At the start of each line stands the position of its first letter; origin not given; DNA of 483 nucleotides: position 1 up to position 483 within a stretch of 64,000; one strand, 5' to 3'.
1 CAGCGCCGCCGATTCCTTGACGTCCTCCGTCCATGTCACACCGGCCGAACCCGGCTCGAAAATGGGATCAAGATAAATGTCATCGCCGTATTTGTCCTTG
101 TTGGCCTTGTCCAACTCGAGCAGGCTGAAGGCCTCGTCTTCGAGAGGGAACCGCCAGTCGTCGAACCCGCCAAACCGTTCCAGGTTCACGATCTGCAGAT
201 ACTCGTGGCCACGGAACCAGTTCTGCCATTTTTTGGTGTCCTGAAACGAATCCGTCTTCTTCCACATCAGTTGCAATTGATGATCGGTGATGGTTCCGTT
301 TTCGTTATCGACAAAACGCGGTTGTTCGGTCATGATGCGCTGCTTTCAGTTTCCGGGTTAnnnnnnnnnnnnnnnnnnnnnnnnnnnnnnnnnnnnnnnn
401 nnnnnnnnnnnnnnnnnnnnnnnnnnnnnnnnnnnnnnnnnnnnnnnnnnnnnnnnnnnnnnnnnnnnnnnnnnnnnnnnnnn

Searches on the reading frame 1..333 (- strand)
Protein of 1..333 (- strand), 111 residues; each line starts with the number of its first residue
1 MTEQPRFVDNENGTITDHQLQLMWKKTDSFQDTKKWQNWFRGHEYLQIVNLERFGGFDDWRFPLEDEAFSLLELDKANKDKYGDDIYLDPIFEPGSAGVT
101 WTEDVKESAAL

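Call 6: search_protein_families(library=pfam, proteins=[window:1-333:-], max_evalue=1)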
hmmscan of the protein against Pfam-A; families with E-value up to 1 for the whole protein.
window:1-333:- (111 aa): 1 family
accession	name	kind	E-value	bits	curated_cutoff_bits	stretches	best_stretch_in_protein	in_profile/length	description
PF07603.17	Lcl_C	-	2e-11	44.6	34.9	1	13-104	1-83/117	Lcl C-terminal domain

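Call 38: search_protein_families(library=ncbifam, proteins=[window:1-333:-], max_evalue=0.1)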
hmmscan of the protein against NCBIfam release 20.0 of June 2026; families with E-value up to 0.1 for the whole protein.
window:1-333:- (111 aa): 1 family
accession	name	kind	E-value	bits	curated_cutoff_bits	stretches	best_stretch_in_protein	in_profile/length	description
NF047850.1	Lsa25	exception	0.0017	18.2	260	1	6-55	30-81/207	surface adhesin Lsa25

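Call 40: find_homologous_proteins(query=window:1-333:-, max_evalue=0.001)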
Query window:1-333:- (111 aa): 263 proteins with E <= 0.001 among 273 candidates; the best 120 are listed.
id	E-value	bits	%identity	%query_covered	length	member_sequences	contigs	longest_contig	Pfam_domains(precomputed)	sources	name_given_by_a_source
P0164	6.5e-71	254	100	100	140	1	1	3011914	PF07603.18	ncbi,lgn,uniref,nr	ncbi:Lcl domain-containing protein [Nitrospina watsonii]|uniref:Lcl C-terminal domain-containing pro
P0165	1.2e-69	250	98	100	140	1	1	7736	PF07603.18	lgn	-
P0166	3.1e-66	239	94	100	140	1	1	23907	PF07603.18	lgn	-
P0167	4.3e-66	239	94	100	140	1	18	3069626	PF07603.18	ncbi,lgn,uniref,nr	ncbi:Lcl domain-containing protein [Nitrospina gracilis]|uniref:Lcl domain-containing protein n=1 Ta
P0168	5.6e-64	232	89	100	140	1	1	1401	PF07603.18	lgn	-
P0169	5.8e-64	232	91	100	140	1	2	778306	PF07603.18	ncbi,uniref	ncbi:Lcl domain-containing protein [Nitrospina sp. 32_T5]|uniref:Lcl domain-containing protein n=1 T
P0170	7.6e-64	231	91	100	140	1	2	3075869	PF07603.18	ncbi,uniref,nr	ncbi:hypothetical protein NITGR_910027 [Nitrospina gracilis 3/211]|uniref:Lcl C-terminal domain-cont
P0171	2.5e-63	230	88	100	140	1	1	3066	PF07603.18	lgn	-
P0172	8.6e-63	228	87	100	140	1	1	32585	PF07603.18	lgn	-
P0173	1.1e-62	227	87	100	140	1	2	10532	PF07603.18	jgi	-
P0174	1.2e-62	227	87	100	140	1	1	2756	PF07603.18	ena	-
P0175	1.5e-62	227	87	100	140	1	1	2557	PF07603.18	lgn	-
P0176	4.1e-62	226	86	100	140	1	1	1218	PF07603.18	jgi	jgi:hypothetical protein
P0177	4.0e-59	216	84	100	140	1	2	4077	PF07603.18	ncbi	-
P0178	4.3e-58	213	83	100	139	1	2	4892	PF07603.18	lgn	-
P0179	8.4e-58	212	83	100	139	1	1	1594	PF07603.18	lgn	-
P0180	2.2e-57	210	81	100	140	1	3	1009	PF07603.18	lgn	-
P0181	4.1e-57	210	81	100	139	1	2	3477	PF07603.18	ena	-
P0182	9.4e-57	208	80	100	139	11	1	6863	PF07603.18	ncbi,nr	ncbi:MAG: DUF1566 domain-containing protein [Nitrospina sp.]|nr:MAG: DUF1566 domain-containing prote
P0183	1.3e-56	208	79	100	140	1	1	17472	PF07603.18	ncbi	-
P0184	1.6e-56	208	78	100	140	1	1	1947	PF07603.18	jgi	-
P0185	1.9e-56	207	80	100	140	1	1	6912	PF07603.18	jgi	-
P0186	2.5e-56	207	80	100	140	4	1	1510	PF07603.18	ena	-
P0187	2.7e-56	207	79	100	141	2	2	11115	PF07603.18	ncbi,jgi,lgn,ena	jgi:hypothetical protein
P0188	4.4e-56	206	80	100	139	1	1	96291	PF07603.18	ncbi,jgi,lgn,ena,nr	ncbi:MAG: DUF1566 domain-containing protein [Nitrospinota bacterium]|nr:DUF1566 domain-containing pr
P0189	4.4e-56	206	81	100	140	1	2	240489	PF07603.18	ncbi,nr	ncbi:MAG: DUF1566 domain-containing protein [Nitrospinaceae bacterium]|nr:DUF1566 domain-containing 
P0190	4.6e-56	206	78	100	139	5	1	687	PF07603.18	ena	-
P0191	6.9e-56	206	78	100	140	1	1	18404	PF07603.18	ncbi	-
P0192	8.1e-56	205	79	100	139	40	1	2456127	PF07603.18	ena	-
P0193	8.4e-56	205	80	100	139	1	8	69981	PF07603.18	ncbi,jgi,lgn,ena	-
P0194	8.4e-56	205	80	100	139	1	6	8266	PF07603.18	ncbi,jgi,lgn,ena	-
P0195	8.8e-56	205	77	100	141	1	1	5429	PF07603.18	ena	-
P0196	1.4e-55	205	80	100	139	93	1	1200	PF07603.18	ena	-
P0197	1.5e-55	204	78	100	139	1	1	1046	PF07603.18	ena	-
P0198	1.7e-55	204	78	100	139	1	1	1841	PF07603.18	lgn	-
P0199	2.0e-55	204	77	100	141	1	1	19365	PF07603.18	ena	-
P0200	2.0e-55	204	78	100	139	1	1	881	PF07603.18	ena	-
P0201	2.8e-55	204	77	100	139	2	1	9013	PF07603.18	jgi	jgi:Protein of unknown function (DUF1566)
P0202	3.3e-55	203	77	100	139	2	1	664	PF07603.18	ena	-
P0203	3.7e-55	203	77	100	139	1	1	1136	PF07603.18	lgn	-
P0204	4.8e-55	203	79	100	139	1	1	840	PF07603.18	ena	-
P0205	7.1e-55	202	78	100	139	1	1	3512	PF07603.18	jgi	-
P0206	7.1e-55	202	78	100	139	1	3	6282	PF07603.18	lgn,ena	-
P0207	9.7e-55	202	77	100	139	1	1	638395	PF07603.18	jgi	-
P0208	1.3e-54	201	76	100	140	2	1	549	PF07603.18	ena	-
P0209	1.4e-54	201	77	100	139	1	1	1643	PF07603.18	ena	-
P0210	2.3e-54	201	77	100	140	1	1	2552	PF07603.18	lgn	-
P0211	3.8e-54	200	76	100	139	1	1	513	PF07603.18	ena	-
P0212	5.6e-54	199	76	100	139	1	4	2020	PF07603.18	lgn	-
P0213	6.5e-54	199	76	100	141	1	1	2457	PF07603.18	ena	-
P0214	8.2e-54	199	75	100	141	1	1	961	PF07603.18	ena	-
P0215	8.2e-54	199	75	100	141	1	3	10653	PF07603.18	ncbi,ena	-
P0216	8.8e-54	199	77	100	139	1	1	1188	PF07603.18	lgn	-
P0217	9.0e-54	199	77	100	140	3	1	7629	PF07603.18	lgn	-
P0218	9.8e-54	199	75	100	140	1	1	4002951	PF07603.18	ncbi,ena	-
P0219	1.0e-53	199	77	100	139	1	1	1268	PF07603.18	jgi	-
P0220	1.1e-53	199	76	100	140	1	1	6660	PF07603.18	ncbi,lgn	ncbi:MAG: DUF1566 domain-containing protein [Nitrospinaceae bacterium]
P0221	1.1e-53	198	77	100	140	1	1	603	PF07603.18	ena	-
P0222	1.7e-53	198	74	100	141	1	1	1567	PF07603.18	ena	-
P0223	1.7e-53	198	75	100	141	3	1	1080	PF07603.18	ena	-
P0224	1.9e-53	198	75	100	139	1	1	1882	PF07603.18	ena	-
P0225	3.3e-53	197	75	100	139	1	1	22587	PF07603.18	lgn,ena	-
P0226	4.1e-53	197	74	100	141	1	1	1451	PF07603.18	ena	-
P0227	4.9e-53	196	75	100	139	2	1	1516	PF07603.18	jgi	jgi:hypothetical protein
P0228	5.2e-53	196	77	100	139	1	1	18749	PF07603.18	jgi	jgi:hypothetical protein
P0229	5.6e-53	196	76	100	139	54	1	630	PF07603.18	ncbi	-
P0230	9.9e-53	195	74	100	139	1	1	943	PF07603.18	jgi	-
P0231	1.0e-52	195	76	100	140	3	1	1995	PF07603.18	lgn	-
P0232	1.2e-52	195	74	100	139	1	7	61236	PF07603.18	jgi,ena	-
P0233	1.3e-52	195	74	100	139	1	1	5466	PF07603.18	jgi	jgi:hypothetical protein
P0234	1.5e-52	195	76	100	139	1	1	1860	PF07603.18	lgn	-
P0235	1.7e-52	195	73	100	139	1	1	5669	PF07603.18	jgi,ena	-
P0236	1.7e-52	195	75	100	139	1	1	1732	PF07603.18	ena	-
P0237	2.0e-52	194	76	100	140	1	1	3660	PF07603.18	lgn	-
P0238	3.6e-52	194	75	100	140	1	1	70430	PF07603.18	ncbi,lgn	-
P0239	4.3e-52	193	74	100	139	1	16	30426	PF07603.18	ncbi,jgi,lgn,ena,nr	ncbi:MAG: DUF1566 domain-containing protein [Nitrospinota bacterium]|jgi:hypothetical protein|nr:DUF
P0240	6.0e-52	193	73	100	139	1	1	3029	PF07603.18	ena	-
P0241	7.2e-52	193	76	100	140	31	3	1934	PF07603.18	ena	-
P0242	8.2e-52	192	75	100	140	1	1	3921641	PF07603.18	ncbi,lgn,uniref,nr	ncbi:MAG: DUF1566 domain-containing protein [Candidatus Nitronauta litoralis]|uniref:DUF1566 domain-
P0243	1.6e-51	191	73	100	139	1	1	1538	PF07603.18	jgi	jgi:hypothetical protein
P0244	1.2e-50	189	74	100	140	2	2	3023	PF07603.18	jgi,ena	-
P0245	1.5e-48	182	68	100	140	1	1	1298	PF07603.18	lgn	-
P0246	1.8e-47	178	68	100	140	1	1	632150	PF07603.18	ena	-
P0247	9.5e-47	176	67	100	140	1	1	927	PF07603.18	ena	-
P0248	1.1e-46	176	67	100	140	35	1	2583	PF07603.18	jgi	jgi:Protein of unknown function (DUF1566)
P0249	1.2e-46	176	77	88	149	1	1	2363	PF07603.18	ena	-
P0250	1.3e-46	176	68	100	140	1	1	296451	PF07603.18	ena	-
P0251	2.4e-46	175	67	100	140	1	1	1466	PF07603.18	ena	-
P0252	3.1e-46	174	67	100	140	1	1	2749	PF07603.18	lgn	-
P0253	3.2e-46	174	66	100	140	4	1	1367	PF07603.18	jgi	-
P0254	1.6e-45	172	68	100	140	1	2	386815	PF07603.18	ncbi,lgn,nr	ncbi:MAG: hypothetical protein NPINA01_29400 [Nitrospinaceae bacterium]|nr:MAG: hypothetical protein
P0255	2.7e-45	171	80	83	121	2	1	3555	PF07603.18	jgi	jgi:hypothetical protein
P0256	2.7e-45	171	66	100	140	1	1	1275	PF07603.18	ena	-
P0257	5.5e-45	170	67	95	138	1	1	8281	PF07603.18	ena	-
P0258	9.8e-45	170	68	95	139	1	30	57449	PF07603.18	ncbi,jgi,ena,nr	ncbi:MAG: DUF1566 domain-containing protein [Nitrospinaceae bacterium]|jgi:hypothetical protein|nr:D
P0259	9.8e-45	170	68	95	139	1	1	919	PF07603.18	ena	-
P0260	9.8e-45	170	68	95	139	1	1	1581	PF07603.18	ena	-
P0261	1.2e-44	169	66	100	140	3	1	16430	PF07603.18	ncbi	-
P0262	1.4e-44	169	67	95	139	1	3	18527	PF07603.18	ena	-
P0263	1.6e-44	169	65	100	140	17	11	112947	PF07603.18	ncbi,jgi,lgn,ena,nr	ncbi:MAG: DUF1566 domain-containing protein [Nitrospinae bacterium]|jgi:hypothetical protein|nr:DUF1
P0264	2.2e-44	168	67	100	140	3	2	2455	PF07603.18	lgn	-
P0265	2.6e-44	168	66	95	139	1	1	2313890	PF07603.18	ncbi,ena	-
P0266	2.6e-44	168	67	95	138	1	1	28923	PF07603.18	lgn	-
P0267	2.9e-44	168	64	100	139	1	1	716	PF07603.18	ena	-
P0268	3.5e-44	168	64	100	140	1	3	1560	PF07603.18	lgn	-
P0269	4.2e-44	168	68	95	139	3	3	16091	PF07603.18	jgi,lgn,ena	-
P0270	1.1e-43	166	68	95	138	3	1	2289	PF07603.18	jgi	jgi:hypothetical protein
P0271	2.7e-43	165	64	100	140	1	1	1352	PF07603.18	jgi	-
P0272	3.2e-43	165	63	100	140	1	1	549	PF07603.18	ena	-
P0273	4.1e-43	164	66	95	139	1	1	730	PF07603.18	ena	-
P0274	6.1e-43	164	67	95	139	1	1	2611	PF07603.18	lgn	-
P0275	6.3e-43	164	66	95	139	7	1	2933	PF07603.18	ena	-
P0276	6.8e-43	164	63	100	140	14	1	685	PF07603.18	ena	-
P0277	7.2e-43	164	64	100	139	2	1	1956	PF07603.18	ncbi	-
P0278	1.4e-42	163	62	100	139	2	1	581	PF07603.18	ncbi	-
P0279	1.7e-42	162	61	100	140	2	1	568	PF07603.18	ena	-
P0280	2.5e-42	162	63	100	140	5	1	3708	PF07603.18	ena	-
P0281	2.5e-42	162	64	100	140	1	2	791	PF07603.18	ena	-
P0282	3.3e-42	161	65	100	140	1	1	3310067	PF07603.18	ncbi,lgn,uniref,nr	ncbi:MAG: DUF1566 domain-containing protein [Candidatus Nitrohelix vancouverensis]|uniref:DUF1566 do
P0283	4.4e-42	161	64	100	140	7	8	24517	PF07603.18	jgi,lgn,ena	-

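Call 44: find_encoding_contigs(protein=P0164, flank=3000, max_places=4)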
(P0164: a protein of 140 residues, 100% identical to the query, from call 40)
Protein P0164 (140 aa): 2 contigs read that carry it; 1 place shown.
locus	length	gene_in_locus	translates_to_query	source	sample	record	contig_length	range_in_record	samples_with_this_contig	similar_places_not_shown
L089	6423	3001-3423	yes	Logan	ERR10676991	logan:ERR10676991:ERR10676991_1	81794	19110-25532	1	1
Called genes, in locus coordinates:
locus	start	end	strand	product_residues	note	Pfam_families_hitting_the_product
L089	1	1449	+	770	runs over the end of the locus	PF19312:NtrY_N, PF00672:HAMP, PF00989:PAS, PF08448:PAS_4 (weak), PF13426:PAS_9 (weak), PF00512:HisKA, PF02518:HATPase_c, PF14501:HATPase_c_5 (weak)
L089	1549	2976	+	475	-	PF00171:Aldedh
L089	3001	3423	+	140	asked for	PF07603:Lcl_C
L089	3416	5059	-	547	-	-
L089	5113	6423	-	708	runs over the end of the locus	PF07715:Plug, PF00593:TonB_dep_Rec_b-barrel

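Call 61: search_protein_families(library=padloc, proteins=[P0164], max_evalue=0.1)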
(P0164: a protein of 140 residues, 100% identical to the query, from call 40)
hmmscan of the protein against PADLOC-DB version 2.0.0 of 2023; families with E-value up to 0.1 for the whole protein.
P0164 (140 aa): 0 families

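Call 62: search_protein_families(library=phrogs, proteins=[P0164], max_evalue=0.1)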
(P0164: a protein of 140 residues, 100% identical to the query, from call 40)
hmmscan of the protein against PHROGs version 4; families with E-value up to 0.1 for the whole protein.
P0164 (140 aa): 1 family
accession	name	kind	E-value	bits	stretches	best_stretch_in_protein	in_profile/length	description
phrog_16004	-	unknown function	0.0035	18.5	1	17-77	32-89/152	-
